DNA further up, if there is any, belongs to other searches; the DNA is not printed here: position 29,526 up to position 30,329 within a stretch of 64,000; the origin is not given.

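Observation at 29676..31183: AT-shifted two-gene cassette: ABC/AAA_21-like ATPase translationally coupled to a 167-aa nuclease-like protein, a candidate defence module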

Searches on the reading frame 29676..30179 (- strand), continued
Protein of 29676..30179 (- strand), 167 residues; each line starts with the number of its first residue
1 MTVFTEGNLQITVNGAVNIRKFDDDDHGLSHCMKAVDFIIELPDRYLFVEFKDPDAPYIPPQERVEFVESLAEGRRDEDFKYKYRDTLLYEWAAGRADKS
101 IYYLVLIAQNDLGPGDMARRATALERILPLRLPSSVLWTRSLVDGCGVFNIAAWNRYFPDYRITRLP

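Call 51: get_annotated_region(hit=H1, flank=9000)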
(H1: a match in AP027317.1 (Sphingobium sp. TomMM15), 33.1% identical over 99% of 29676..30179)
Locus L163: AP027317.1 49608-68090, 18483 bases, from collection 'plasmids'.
description: Sphingobium sp. TomMM15 plasmid pTomMM15c DNA, complete genome
organism: Sphingobium sp. TomMM15 (NCBI taxid 3028882)
taxonomy: Bacteria; Pseudomonadota; Alphaproteobacteria; Sphingomonadales; Sphingomonadaceae; Sphingobium; Sphingobium sp. TomMM15
host: -; source: -; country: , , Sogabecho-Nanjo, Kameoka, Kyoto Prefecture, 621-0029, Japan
typing (MOB-suite, as given by PLSDB): conjugative; replicon rep_cluster_647; relaxase MOBP; mating-pair formation MPF_T
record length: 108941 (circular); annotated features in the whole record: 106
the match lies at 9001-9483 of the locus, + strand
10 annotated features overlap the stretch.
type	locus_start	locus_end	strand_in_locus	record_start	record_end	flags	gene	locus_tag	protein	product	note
CDS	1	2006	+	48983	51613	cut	-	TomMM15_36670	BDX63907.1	DNA repair ATPase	-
CDS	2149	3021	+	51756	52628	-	-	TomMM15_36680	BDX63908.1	transcriptional regulator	-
CDS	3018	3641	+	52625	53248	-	-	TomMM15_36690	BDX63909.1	hypothetical protein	-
CDS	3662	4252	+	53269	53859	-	-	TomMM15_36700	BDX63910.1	hypothetical protein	-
CDS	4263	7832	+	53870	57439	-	-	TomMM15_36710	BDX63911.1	hypothetical protein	-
CDS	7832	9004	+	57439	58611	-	-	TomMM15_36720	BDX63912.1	hypothetical protein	-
CDS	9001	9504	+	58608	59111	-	-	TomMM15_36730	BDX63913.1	hypothetical protein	-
CDS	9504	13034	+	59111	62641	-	-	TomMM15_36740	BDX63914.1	hypothetical protein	-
CDS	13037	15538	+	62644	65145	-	-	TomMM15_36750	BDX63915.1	alkaline phosphatase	-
CDS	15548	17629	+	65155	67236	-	-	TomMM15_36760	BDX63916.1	ATP-dependent Lon protease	-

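Call 52: fold_search(model_id=the predicted structure, library=viral)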
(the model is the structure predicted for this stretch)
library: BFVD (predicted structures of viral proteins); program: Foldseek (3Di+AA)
matches with E <= 10: 579; with E <= 0.001: 0
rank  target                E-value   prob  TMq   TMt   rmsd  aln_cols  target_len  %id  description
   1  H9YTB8                7.0e-03  0.89  0.38  0.27   8.6       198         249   12  (no name in the UniProt tables at hand)
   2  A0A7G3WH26            1.3e-02  0.77  0.33  0.33   6.6       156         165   14  Putative endodeoxyribonuclease I [Arthronema virus TR020]
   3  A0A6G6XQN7            1.7e-02  0.54  0.28  0.14   9.4       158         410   15  (no name in the UniProt tables at hand)
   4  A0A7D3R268            2.2e-02  0.60  0.32  0.34   8.7       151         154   14  Uncharacterized protein [Fadolivirus FV1/VV64]
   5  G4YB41                2.7e-02  0.35  0.26  0.15   9.8       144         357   16  (no name in the UniProt tables at hand)
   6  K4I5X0                3.3e-02  0.66  0.33  0.29   8.1       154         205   10  Uncharacterized protein [Salmonella phage STML-198]
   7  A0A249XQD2            3.7e-02  0.44  0.19  0.26   9.5       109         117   16  Nuclease [Brevibacterium phage LuckyBarnes]
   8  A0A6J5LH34            4.8e-02  0.10  0.15  0.19  13.6       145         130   18  VRR-NUC domain containing protein [uncultured Caudovirales phage]
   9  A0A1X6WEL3            5.1e-02  0.75  0.37  0.28   7.0       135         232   13  (no name in the UniProt tables at hand)
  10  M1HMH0                5.8e-02  0.47  0.32  0.22   7.7       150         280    9  (no name in the UniProt tables at hand)
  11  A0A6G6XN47            7.5e-02  0.41  0.30  0.25   8.9       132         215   11  (no name in the UniProt tables at hand)
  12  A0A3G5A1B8            8.6e-02  0.57  0.37  0.32   6.0       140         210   10  Uncharacterized protein [Harvfovirus sp.]
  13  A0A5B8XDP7            8.6e-02  0.30  0.25  0.25   6.6       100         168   17  ERCC4 domain-containing protein EP364R [African swine fever virus]
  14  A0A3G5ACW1            8.6e-02  0.28  0.26  0.13  11.2       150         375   13  C2H2-type domain-containing protein [Hyperionvirus sp.]
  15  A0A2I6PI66            9.1e-02  0.23  0.20  0.18   8.1       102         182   15  Uncharacterized protein [Pseudomonas phage PMBT14]
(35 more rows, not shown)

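Call 56: search_protein_representatives(alignment_id=A1)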
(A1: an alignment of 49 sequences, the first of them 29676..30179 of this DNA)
Query: 49 sequences, 168 profile positions. Proteins with E-value up to 0.001 (for the whole library): 840; up to 1e-10: 570; up to 1e-30: 153. The best 150 are listed.
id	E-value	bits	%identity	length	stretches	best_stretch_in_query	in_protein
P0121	1.7e-75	268.5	-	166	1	1-166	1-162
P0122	2.3e-66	238.8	-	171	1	1-166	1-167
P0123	1.3e-64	233.0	-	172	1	1-167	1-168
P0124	4.5e-64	231.3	-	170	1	1-167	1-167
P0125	4.5e-63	228.1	-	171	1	1-166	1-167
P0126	1.7e-62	226.2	-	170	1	1-167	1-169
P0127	2.4e-62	225.7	-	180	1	1-166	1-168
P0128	2.3e-59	216.0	-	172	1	1-167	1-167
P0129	1.7e-55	203.4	-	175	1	1-167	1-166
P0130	5.0e-55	201.9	-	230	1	1-167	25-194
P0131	5.1e-55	201.8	-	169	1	1-165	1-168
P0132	3.0e-54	199.3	-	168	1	1-166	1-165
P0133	1.1e-53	197.5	-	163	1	3-165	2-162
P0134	1.5e-53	197.1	-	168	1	1-167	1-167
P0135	4.5e-53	195.5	-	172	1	1-167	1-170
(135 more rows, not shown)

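Call 72: search_protein_families(library=padloc, proteins=[L009:5113-6840:+, L009:8546-11635:+, L021:4142-6994:+, L021:8508-11348:+, L041:4970-6985:+, L041:9452-10858:+, L013:8991-9941:-, L013:4850-6433:+], max_evalue=0.00001)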
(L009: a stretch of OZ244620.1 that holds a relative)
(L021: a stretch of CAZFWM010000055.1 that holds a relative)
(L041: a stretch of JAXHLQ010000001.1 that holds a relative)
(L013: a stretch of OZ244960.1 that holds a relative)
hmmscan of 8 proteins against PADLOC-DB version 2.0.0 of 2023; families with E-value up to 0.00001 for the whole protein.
L009:5113-6840:+ (575 aa): 63 families (the best 25 are shown)
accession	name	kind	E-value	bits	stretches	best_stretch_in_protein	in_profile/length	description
PDLC02979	AriA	-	3.7e-20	71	1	223-325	290-370/373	-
PDLC02980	AriA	-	1.1e-18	66.2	1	27-328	1-303/304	-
PDLC04389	PDC-M07A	-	1.6e-15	55.1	1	277-351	320-394/443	-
PDLC04608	PDC-M38A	-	7.8e-15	53.4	1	240-329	236-317/367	-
PDLC02915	ATPase-Toprim_I-B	-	2.3e-14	51.1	1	268-389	241-360/623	-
PDLC00091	GajA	-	7.8e-14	49.4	1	278-393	292-407/627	AAA ATPase domain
PDLC00070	GajA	-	2.1e-13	47.8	1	252-390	259-400/596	AAA ATPase domain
PDLC00102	GajA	-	6.2e-13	46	1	251-394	262-392/532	AAA ATPase domain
PDLC00083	GajA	-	2.3e-12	44.1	1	275-326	286-337/639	AAA ATPase domain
PDLC04182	HEC-01A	-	2.8e-12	44.3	1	276-349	300-371/406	-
PDLC00077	GajA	-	9.6e-12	42.2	1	250-404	298-461/616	AAA ATPase domain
PDLC00069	GajA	-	1.2e-11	41.7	1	279-397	331-455/687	AAA ATPase domain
PDLC02335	AbiLi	-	1.4e-11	42.1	1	24-348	75-257/326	AbiLi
PDLC04391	PDC-M07A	-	2e-11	41.5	1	278-351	301-372/412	-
PDLC00064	GajA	-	2.2e-11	41.4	1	255-395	101-240/464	AAA ATPase domain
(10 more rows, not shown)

L009:8546-11635:+ (1029 aa): 6 families
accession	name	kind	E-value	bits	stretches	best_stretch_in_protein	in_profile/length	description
PDLC03040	REase_I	-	1.6e-38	130.2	1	134-772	116-729/1029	Type I restriction enzyme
PDLC03048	REase_I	-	4.6e-30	102.5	2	73-450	43-391/976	Type I restriction enzyme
PDLC03044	REase_I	-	8.3e-13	45.2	1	661-761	622-723/1034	Type I restriction enzyme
PDLC03041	REase_I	-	1.6e-12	44.3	1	661-726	668-732/1099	Type I restriction enzyme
PDLC03045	REase_I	-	2.1e-09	33.9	0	665-731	624-689/995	Type I restriction enzyme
PDLC03046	REase_I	-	1.1e-07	28.3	0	670-727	676-731/1025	Type I restriction enzyme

L021:4142-6994:+ (950 aa): 17 families
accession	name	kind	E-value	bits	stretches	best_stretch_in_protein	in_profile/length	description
PDLC02541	PglX|PglXI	-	0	1441.3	1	27-947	7-917/919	PglXI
PDLC03346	MTase_II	-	0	1165.7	2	263-947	357-1065/1068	Type II methyltransferase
PDLC03312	MTase_II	-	1.5e-78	262.7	3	382-637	995-1254/1344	Type II methyltransferase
PDLC03319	MTase_II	-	3e-16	57.3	1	479-646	256-423/503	Type II methyltransferase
PDLC03371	MTase_II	-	2e-11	41.9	1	140-178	191-229/260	Type II methyltransferase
PDLC03325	MTase_II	-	4e-11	40.3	1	498-596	273-367/426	Type II methyltransferase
PDLC03738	oMTase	-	9.6e-10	35.7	0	141-181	205-245/376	orphan methyltransferase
PDLC03216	MTase_II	-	1.8e-09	35.1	0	498-593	10-101/364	Type II methyltransferase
PDLC03228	MTase_II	-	2.9e-08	31.8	0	140-181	144-185/227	Type II methyltransferase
PDLC03353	MTase_II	-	8.4e-08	30.1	0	512-628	23-124/260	Type II methyltransferase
PDLC03367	MTase_II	-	1e-07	28.7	0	411-613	234-444/633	Type II methyltransferase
PDLC03380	MTase_II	-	3e-07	28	0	505-593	251-341/393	Type II methyltransferase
PDLC03299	MTase_II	-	1.5e-06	25.9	0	501-527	16-44/296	Type II methyltransferase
PDLC03265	MTase_II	-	3.3e-06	24.7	0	502-585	27-92/333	Type II methyltransferase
PDLC03321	MTase_II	-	5.1e-06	23.9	0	512-629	28-141/245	Type II methyltransferase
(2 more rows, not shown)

L021:8508-11348:+ (946 aa): 46 families (the best 25 are shown)
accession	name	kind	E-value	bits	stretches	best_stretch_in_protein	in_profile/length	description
PDLC02500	BrxHI|BrxHII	-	0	1548.6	1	2-944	4-932/933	BrxHI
PDLC02621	DrmD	-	1e-91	306.7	1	62-622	94-668/1040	DrmD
PDLC00659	HmaA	-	2e-82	275.6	3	448-654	466-678/1176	SNF2 helicase / DEAD-box helicase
PDLC02504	BrxHI|BrxHII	-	1.6e-78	262.7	2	225-656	214-644/971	BrxHII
PDLC02620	DrmD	-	2.1e-75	252.5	2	238-670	213-664/1060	DrmD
PDLC02572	DrmA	-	6e-67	224.4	1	74-592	104-628/1043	DrmA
PDLC02632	DrmD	-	1.5e-61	206.7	2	76-410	111-425/662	DrmD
PDLC02623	DrmD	-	6e-58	194.4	2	357-622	416-661/1040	DrmD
PDLC02619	DrmD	-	8.2e-58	194.3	3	523-642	471-589/872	DrmD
PDLC02633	DrmD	-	1.1e-56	190.3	1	73-615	110-658/839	DrmD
PDLC02634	DrmD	-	3.9e-48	161.9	1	58-685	64-687/900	DrmD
PDLC02840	DpdE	-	2e-47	160.2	3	85-178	156-256/1091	DpdE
PDLC02843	DpdE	-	1.2e-44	150.5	3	84-158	154-228/1091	DpdE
PDLC02844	DpdE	-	1.5e-34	117.1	3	84-159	149-224/1074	DpdE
PDLC02624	DrmD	-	5.3e-33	112.4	2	126-410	2-266/652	DrmD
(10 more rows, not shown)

L041:4970-6985:+ (671 aa): 8 families
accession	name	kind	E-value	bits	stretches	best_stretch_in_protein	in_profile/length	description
PDLC02541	PglX|PglXI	-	2.3e-294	977.1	1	10-669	263-918/919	PglXI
PDLC03346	MTase_II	-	8.6e-234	776.6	1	15-670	381-1067/1068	Type II methyltransferase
PDLC03312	MTase_II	-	5.6e-35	118.4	1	84-375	368-667/1344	Type II methyltransferase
PDLC03325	MTase_II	-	6.6e-12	42.9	1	208-319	259-363/426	Type II methyltransferase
PDLC03319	MTase_II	-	2.3e-11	41.2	1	238-369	286-419/503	Type II methyltransferase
PDLC03380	MTase_II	-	5.6e-09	33.7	1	238-319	257-340/393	Type II methyltransferase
PDLC03353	MTase_II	-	1.6e-06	25.9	1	227-319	11-81/260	Type II methyltransferase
PDLC03367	MTase_II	-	5.9e-06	22.9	0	66-342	166-446/633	Type II methyltransferase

L041:9452-10858:+ (468 aa): 40 families (the best 25 are shown)
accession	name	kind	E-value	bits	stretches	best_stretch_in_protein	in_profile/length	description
PDLC02500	BrxHI|BrxHII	-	1.1e-213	710.6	1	1-415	307-711/933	BrxHI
PDLC02621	DrmD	-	4.8e-48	162.1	1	1-361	336-716/1040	DrmD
PDLC02504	BrxHI|BrxHII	-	4.2e-47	158.7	1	1-351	310-652/971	BrxHII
PDLC02620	DrmD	-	2.5e-42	142.9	1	2-362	305-664/1060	DrmD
PDLC00659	HmaA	-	7.3e-40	134.7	2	127-346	463-678/1176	SNF2 helicase / DEAD-box helicase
PDLC02623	DrmD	-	1e-37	127.4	1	38-359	415-701/1040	DrmD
PDLC02619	DrmD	-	3e-36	122.9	1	38-333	271-588/872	DrmD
PDLC02572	DrmA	-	1.5e-33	113.9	1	1-285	333-629/1043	DrmA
PDLC02632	DrmD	-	4.7e-30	102.7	1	1-282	336-629/662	DrmD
PDLC02634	DrmD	-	1.1e-28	97.6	1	1-366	293-675/900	DrmD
PDLC02633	DrmD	-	9.3e-27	91.3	1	13-308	351-659/839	DrmD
PDLC02193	PLD_Helicase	-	5.2e-23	79.2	1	50-314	586-835/905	-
PDLC02625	DrmD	-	8.8e-22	75.4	1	146-292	238-384/792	DrmD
PDLC02624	DrmD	-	7.7e-21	72.2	1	132-281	320-469/652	DrmD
PDLC02853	DpdE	-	9.2e-20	68.2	1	44-317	362-640/985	DpdE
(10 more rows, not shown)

L013:8991-9941:- (316 aa): 0 families

L013:4850-6433:+ (527 aa): 0 families
